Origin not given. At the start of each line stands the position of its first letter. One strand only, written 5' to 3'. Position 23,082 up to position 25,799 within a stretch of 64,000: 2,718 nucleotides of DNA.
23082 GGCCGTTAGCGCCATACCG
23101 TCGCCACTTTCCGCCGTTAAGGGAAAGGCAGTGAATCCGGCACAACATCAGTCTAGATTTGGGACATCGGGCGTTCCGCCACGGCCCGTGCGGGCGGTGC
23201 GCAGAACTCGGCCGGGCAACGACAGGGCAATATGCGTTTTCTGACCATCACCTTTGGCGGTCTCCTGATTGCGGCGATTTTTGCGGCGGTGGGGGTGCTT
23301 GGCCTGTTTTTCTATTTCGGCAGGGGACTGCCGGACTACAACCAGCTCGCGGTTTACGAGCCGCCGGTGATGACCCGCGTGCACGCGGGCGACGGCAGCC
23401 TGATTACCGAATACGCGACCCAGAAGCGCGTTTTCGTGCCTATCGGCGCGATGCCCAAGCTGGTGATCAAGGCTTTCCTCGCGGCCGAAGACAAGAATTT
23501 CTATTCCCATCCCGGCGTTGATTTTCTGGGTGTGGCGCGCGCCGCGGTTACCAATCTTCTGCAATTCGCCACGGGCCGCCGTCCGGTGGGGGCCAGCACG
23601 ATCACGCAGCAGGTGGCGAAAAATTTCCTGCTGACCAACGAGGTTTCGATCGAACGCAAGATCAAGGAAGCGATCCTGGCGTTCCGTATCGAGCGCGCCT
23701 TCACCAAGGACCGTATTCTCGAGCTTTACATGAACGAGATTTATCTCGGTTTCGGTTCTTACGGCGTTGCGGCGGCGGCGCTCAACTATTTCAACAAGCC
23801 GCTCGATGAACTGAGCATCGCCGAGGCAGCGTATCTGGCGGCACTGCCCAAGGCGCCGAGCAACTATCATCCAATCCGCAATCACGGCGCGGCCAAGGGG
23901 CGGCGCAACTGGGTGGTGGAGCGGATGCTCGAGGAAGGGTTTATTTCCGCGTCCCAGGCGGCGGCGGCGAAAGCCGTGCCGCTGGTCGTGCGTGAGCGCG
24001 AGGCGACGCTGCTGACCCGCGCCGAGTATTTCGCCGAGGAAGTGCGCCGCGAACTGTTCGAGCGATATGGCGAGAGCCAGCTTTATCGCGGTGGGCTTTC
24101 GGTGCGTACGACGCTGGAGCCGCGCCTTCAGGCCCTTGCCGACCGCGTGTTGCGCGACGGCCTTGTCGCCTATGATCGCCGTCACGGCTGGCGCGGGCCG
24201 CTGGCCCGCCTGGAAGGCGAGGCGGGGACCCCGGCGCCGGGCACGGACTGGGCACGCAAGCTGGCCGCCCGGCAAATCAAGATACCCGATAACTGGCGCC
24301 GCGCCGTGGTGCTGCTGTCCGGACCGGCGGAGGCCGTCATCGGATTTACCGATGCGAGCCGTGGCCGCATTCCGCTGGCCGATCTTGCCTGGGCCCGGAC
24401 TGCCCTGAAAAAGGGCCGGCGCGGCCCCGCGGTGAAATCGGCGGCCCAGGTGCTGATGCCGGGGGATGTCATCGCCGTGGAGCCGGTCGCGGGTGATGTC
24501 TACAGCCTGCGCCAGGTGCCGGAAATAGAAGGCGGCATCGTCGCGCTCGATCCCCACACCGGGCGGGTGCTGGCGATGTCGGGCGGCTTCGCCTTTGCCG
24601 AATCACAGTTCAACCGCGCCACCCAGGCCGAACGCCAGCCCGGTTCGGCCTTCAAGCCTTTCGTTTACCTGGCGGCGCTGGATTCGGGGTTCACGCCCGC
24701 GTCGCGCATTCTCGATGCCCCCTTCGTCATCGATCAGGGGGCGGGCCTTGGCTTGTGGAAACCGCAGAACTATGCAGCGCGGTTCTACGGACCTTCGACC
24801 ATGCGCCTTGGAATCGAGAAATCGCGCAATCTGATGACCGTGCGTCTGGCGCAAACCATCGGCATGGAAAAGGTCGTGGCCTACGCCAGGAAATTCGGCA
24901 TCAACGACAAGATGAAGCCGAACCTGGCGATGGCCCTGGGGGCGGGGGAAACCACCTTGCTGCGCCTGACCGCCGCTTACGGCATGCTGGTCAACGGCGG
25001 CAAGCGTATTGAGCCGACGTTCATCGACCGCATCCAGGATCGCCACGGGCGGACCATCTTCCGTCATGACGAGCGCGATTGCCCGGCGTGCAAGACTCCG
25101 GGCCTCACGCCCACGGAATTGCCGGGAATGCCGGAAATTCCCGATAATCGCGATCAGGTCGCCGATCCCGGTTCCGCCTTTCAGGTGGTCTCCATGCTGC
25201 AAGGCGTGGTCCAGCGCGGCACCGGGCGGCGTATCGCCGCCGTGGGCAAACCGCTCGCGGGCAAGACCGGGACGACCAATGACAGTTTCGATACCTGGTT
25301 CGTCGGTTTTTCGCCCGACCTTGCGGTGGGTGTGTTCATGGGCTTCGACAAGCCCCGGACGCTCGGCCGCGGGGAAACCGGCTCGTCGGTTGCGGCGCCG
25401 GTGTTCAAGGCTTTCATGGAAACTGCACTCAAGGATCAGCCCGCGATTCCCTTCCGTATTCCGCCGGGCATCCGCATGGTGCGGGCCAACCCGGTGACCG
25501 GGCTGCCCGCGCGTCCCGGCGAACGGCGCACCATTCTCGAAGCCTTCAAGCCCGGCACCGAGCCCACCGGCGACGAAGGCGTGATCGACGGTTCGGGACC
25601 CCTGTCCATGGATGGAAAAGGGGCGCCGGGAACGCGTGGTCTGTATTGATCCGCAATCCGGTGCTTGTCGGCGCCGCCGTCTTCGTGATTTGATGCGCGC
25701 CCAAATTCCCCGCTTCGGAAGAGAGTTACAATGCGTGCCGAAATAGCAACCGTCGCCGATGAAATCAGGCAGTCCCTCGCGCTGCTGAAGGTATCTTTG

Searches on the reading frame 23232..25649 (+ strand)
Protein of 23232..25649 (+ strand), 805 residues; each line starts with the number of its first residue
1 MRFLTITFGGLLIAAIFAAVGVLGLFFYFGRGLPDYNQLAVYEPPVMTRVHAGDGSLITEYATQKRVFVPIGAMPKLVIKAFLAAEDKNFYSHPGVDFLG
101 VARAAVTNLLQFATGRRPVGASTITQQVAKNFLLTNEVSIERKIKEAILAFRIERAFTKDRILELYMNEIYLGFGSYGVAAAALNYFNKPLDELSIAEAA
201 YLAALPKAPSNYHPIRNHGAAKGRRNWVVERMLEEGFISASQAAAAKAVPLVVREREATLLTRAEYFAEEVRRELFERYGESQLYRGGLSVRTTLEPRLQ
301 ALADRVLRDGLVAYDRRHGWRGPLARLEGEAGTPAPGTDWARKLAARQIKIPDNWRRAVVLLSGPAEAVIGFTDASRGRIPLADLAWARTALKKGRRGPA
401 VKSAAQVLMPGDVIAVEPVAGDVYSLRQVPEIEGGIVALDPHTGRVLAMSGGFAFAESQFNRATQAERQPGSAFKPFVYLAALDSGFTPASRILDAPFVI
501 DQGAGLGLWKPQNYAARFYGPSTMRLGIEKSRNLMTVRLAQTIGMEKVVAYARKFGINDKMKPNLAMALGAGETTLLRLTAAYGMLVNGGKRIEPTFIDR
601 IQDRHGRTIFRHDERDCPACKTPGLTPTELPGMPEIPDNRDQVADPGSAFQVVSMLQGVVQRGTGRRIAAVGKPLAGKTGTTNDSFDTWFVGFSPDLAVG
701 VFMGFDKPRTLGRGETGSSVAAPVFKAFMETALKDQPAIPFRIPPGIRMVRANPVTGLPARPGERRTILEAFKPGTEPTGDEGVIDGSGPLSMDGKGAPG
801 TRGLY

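Call 4: find_encoding_contigs(protein=window:23232-25649:+, flank=6000, max_places=10)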
Protein window:23232-25649:+ (805 aa): no gene with exactly this product is on record in the collection.
